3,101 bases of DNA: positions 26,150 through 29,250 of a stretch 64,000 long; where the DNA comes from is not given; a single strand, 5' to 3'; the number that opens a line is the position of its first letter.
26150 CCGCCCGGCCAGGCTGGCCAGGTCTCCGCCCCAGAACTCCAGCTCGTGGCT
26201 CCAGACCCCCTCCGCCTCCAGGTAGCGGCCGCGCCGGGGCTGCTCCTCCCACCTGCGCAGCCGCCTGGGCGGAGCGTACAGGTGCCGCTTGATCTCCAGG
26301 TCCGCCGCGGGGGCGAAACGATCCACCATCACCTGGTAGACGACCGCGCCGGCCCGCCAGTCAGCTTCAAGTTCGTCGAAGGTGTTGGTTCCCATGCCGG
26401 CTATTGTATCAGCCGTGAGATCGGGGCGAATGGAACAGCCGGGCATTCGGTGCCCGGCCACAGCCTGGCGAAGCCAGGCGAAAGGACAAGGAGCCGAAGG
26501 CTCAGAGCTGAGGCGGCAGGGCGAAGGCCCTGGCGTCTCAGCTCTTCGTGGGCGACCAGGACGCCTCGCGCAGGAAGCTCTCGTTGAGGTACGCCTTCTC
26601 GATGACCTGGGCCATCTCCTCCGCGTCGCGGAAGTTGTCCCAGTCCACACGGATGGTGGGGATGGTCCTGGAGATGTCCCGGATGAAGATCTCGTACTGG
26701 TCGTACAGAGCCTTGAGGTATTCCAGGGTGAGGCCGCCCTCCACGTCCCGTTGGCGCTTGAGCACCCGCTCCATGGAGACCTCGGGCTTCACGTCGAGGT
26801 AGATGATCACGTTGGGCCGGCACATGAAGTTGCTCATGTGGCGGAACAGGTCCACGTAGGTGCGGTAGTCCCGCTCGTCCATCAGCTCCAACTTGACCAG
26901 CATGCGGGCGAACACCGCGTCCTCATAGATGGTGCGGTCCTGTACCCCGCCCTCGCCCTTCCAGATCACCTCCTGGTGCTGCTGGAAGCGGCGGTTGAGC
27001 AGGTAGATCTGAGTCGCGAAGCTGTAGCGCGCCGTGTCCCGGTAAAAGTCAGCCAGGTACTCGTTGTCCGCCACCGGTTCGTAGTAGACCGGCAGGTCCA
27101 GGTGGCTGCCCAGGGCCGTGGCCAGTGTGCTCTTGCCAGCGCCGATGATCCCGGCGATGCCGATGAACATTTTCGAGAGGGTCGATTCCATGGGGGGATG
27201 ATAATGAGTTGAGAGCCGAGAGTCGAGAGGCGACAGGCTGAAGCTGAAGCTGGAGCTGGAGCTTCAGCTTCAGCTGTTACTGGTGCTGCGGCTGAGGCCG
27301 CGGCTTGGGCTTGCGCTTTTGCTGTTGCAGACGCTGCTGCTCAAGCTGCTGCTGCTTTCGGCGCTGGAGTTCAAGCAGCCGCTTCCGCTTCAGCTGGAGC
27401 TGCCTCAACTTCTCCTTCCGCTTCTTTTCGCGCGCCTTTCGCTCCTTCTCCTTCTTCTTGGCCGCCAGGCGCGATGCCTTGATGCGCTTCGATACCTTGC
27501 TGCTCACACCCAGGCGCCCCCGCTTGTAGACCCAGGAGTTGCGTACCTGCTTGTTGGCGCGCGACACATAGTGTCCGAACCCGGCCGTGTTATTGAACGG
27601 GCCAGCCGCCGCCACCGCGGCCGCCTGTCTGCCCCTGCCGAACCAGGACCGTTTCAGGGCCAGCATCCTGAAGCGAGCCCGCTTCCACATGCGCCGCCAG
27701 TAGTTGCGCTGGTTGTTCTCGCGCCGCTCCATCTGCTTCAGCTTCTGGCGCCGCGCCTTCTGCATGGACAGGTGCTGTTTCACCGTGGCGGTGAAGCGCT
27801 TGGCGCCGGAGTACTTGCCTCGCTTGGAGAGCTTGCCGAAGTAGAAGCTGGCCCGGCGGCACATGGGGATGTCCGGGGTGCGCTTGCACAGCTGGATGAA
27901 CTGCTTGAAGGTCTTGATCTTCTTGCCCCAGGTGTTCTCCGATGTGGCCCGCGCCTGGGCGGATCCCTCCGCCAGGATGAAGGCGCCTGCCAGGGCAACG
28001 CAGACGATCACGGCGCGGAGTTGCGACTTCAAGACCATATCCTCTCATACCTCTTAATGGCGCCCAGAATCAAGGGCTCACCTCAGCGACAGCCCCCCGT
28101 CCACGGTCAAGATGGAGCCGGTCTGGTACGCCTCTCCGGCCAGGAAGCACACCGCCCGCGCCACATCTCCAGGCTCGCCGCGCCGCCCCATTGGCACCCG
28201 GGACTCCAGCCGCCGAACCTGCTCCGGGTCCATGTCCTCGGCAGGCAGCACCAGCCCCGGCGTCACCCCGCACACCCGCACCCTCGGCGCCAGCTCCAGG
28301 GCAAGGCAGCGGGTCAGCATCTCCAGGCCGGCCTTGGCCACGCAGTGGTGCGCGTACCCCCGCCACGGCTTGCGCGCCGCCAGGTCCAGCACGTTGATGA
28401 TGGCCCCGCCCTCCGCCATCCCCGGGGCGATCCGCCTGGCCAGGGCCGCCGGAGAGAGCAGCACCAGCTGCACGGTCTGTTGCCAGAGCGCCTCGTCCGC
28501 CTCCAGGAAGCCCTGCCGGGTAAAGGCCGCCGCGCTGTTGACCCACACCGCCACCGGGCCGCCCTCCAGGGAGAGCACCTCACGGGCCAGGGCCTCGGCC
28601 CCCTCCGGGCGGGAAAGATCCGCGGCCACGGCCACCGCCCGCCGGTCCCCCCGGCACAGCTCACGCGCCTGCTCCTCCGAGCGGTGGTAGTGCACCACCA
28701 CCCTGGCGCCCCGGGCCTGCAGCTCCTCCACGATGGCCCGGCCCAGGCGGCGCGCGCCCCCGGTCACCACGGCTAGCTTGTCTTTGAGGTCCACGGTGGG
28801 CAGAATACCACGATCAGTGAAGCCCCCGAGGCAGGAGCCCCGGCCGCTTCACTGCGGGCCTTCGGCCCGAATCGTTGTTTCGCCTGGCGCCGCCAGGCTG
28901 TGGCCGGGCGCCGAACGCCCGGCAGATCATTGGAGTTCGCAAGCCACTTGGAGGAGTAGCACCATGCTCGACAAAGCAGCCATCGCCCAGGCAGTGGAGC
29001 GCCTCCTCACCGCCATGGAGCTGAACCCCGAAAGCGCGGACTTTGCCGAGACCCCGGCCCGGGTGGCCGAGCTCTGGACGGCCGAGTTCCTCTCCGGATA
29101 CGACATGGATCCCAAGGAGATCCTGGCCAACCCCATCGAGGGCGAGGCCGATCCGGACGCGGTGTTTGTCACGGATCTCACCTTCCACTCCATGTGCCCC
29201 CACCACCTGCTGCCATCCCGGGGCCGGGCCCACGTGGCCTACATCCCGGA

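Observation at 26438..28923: A four-hairpin structured repeat family (three copies) with compensatory stem changes, always just upstream of and co-oriented with the next gene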

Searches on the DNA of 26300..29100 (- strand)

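Call 23: build_rna_model(alignment_id=A2, structure=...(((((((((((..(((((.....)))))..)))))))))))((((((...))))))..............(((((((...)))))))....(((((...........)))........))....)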
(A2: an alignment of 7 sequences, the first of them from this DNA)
Model R1 built from alignment A2 (7 sequences, 127 columns); structure: as given.
model positions 121; base pairs 34; branch points 3; effective number of sequences 1.23; information 0.59 bits per position. Calibrated on 0.2 Mb of random sequence (short: E-values are rough).
structure used (alignment columns):
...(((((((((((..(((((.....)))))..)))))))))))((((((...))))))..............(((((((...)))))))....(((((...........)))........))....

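Call 24: search_with_rna_model(model_id=R1, sources=[window, L002, L003, L004, L017, L057, L059, L018, L019, L013, L012], max_evalue=10, show_alignments=0)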
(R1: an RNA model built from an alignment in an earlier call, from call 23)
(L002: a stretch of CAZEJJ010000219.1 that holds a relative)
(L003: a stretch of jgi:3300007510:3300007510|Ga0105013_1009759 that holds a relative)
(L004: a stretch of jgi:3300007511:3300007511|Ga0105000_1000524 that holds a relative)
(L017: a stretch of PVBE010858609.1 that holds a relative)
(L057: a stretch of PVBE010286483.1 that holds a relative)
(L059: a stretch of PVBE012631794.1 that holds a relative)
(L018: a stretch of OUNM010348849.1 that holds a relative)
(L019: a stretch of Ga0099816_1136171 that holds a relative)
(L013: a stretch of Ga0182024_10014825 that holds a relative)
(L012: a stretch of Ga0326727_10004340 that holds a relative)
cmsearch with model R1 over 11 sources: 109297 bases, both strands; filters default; matches with E-value up to 10: 47.
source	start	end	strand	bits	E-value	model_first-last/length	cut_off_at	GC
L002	2577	2697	+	131.8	4.9e-24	1-121/121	no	0.69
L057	691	811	-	123.9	1.7e-22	1-121/121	no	0.71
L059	868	988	-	123.7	1.8e-22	1-121/121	no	0.72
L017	258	372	-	102.9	2e-18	1-121/121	no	0.76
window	28813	28926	+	101.2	4.4e-18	1-121/121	no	0.73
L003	1266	1379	-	101.2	4.4e-18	1-121/121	no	0.73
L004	1266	1379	-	101.2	4.4e-18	1-121/121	no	0.73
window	26435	26546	-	98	1.9e-17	1-121/121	no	0.68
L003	3646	3757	+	98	1.9e-17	1-121/121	no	0.68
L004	3646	3757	+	98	1.9e-17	1-121/121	no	0.68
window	1917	2029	+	74.5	6.7e-13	1-121/121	no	0.76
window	2055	2113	+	47.5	1.2e-07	60-118/121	no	0.83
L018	481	607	+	35.4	2.8e-05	1-121/121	no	0.68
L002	2580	2618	-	26.4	0.0015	4-42/121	no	0.62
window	1920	1958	-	25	0.0029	4-42/121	no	0.72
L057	770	808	+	23.4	0.006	4-42/121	no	0.72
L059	947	985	+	22.5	0.0087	4-42/121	no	0.67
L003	3648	3687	-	21.8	0.012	3-43/121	no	0.73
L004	3648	3687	-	21.8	0.012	3-43/121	no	0.73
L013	10895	10999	-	20.7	0.02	1-121/121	no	0.71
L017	331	369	+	20.1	0.026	4-42/121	no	0.79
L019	284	431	-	13.8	0.43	1-121/121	no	0.68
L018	558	574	-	12.9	0.65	71-87/121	no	0.82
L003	1294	1310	+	12.8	0.68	71-87/121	no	0.88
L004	1294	1310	+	12.8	0.68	71-87/121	no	0.88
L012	8988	9070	-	12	0.96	1-121/121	no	0.69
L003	1338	1377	+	12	1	3-43/121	no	0.73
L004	1338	1377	+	12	1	3-43/121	no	0.73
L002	2647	2663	-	11.9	1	71-87/121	no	0.76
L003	3713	3729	-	11.7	1.1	71-87/121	no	0.76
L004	3713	3729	-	11.7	1.1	71-87/121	no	0.76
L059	902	918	+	11.2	1.4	71-87/121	no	0.76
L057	725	741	+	11.2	1.4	71-87/121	no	0.82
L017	286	302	+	11.2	1.4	71-87/121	no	0.82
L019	342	411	+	10.3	2.1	71-118/121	no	0.64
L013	8675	8780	-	9.1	3.6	1-121/121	no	0.75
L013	6199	6247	+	8.4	4.9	70-118/121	no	0.84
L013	8278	8294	+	8.2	5.3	71-87/121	no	0.88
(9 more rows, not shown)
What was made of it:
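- Checked: It finds nothing else in the 64 kb (call 24).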

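Call 47: search_with_rna_model(model_id=R1, sources=[L065, L066, L067, L068, L069, L070], max_evalue=1)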
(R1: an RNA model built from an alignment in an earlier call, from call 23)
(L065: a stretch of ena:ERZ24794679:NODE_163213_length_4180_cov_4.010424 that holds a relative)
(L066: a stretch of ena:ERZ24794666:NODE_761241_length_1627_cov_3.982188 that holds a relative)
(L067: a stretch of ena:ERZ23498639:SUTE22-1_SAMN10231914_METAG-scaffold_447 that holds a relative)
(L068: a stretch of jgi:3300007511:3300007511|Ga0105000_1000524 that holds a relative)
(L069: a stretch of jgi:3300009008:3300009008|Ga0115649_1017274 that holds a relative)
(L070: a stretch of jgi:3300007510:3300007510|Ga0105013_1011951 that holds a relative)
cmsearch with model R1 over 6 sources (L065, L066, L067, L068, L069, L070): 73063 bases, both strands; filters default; matches with E-value up to 1: 13.
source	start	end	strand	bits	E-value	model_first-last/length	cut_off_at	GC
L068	11434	11554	+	128.1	1.8e-23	1-121/121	no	0.73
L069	2997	3117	+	128.1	1.8e-23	1-121/121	no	0.73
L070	11434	11535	+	106.1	3.3e-19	1-102/121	3'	0.69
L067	11434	11613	+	97.4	1.6e-17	1-121/121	no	0.73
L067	11437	11475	-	25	0.002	4-42/121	no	0.72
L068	11437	11475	-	25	0.002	4-42/121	no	0.72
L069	3000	3038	-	25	0.002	4-42/121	no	0.72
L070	11437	11475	-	25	0.002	4-42/121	no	0.72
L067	5061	5155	-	21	0.011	1-121/121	no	0.68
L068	5046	5140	-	21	0.011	1-121/121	no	0.68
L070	5046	5140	-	21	0.011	1-121/121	no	0.68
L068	11504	11520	-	11.2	0.94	71-87/121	no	0.82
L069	3067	3083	-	11.2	0.94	71-87/121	no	0.82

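Call 52: search_with_rna_model(model_id=R1, sources=[L071, L072, L073], max_evalue=1)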
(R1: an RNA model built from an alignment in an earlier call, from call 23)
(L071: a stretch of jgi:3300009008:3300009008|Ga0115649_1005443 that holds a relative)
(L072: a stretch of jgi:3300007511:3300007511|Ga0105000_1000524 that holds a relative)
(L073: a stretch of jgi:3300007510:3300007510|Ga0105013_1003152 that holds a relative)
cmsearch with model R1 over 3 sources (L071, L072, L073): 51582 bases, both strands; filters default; matches with E-value up to 1: 0.
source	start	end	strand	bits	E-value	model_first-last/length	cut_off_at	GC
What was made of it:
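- Tried and rejected: The extra 17 kb of the contig beyond the window holds no further copy (calls 47, 52).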

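Call 56: search_with_rna_model(model_id=R1, sources=[L074, L075, L076, L077, L078, L079, L080, L081], max_evalue=1)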
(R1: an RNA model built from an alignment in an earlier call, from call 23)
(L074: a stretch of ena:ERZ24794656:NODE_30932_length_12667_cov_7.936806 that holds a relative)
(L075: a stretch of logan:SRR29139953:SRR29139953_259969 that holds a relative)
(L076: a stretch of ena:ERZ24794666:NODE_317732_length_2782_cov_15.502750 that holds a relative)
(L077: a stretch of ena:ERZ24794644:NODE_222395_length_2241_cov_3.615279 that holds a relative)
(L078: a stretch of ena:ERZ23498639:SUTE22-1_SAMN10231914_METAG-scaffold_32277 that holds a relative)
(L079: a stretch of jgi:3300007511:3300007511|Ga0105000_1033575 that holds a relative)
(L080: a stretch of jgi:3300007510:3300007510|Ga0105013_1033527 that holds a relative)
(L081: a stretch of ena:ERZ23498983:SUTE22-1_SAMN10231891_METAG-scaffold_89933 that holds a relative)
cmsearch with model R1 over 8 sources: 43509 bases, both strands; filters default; matches with E-value up to 1: 0.
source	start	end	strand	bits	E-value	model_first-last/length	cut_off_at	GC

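Call 64: search_rna_families(source=window, start=26300, end=29100, threshold=evalue, max_evalue=10)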
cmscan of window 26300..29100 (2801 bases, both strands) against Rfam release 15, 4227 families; matches with E-value up to 10: 21.
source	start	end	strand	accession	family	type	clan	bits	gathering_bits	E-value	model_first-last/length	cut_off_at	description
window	27124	27408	+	RF01390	isrG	Gene; sRNA;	-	29.8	100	1.8e-05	1-279/279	no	isrG Hfq binding RNA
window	27236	27276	+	RF04198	MIR8670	Gene; miRNA;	-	22.8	150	0.32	1-142/142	no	MIR8670 microRNA precursor family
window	28826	28869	+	RF01687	Acido-Lenti-1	Gene; sRNA;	-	22.4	37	0.036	1-46/46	no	Acido-Lenti-1 RNA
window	27234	27276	+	RF03710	mir-1451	Gene; miRNA;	-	22.4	85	2.4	1-92/92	no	mir-1451 microRNA precursor family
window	26450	26601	+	RF02404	P33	Gene; sRNA;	-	20.2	45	0.47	1-160/160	no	Pseudomonas sRNA P33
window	27238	27393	+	RF04102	MIR6457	Gene; miRNA;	-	20.2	140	1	1-177/177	no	MIR6457 microRNA precursor family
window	27240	27320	+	RF04288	mir-9201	Gene; miRNA;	CL00147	18.6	95.5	1.9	1-81/81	no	mir-9201 microRNA precursor family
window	27242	27275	-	RF02726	sno_ZL63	Gene; snRNA; snoRNA; CD-box;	-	18.1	50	3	1-43/43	no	Small nucleolar RNA ZL63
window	27233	27277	-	RF04214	MIR7526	Gene; miRNA;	-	17.6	110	4.9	1-113/113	no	MIR7526 microRNA precursor family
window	27239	27320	+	RF03908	MIR6459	Gene; miRNA;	-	17.5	100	3.4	1-87/87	no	MIR6459 microRNA precursor family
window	27242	27303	+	RF02843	RefA5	Gene; antisense;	-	17.4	91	3.4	1-68/68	no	Enterococcus sRNA A5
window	27278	27371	+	RF03859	mir-6132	Gene; miRNA;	-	17.2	112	3.9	1-94/94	no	mir-6132 microRNA precursor family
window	27239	27318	-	RF04288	mir-9201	Gene; miRNA;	CL00147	17.2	95.5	4.4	1-81/81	no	mir-9201 microRNA precursor family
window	27234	27277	+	RF01939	mir-761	Gene; miRNA;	-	17.1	82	5.7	1-65/65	no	mir-761 microRNA precursor family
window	28903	28923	-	RF01340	CRISPR-DR29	Gene; CRISPR;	-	16.5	39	6.8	6-25/37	no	CRISPR RNA direct repeat element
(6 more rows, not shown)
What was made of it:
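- On Cis-regulatory leader / riboswitch / attenuator (Rfam-type): Nothing credible in E-value mode over 26300-29100 (call 64).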

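Call 80: search_with_rna_model(model_id=R1, sources=[L082, L083, L084, L085, L086], max_evalue=1)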
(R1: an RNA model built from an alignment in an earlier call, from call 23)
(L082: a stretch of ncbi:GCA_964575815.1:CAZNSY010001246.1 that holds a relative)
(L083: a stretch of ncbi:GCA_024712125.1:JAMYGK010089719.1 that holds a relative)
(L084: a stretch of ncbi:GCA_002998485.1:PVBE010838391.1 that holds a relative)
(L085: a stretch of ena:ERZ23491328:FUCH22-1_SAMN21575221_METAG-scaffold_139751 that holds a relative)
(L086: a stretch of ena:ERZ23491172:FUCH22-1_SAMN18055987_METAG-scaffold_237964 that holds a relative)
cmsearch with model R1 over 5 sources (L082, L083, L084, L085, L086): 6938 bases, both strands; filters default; matches with E-value up to 1: 0.
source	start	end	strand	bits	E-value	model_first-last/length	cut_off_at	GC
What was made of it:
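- The model finds no copy in about 56 kb of DNA from relatives (calls 47, 56, 80).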
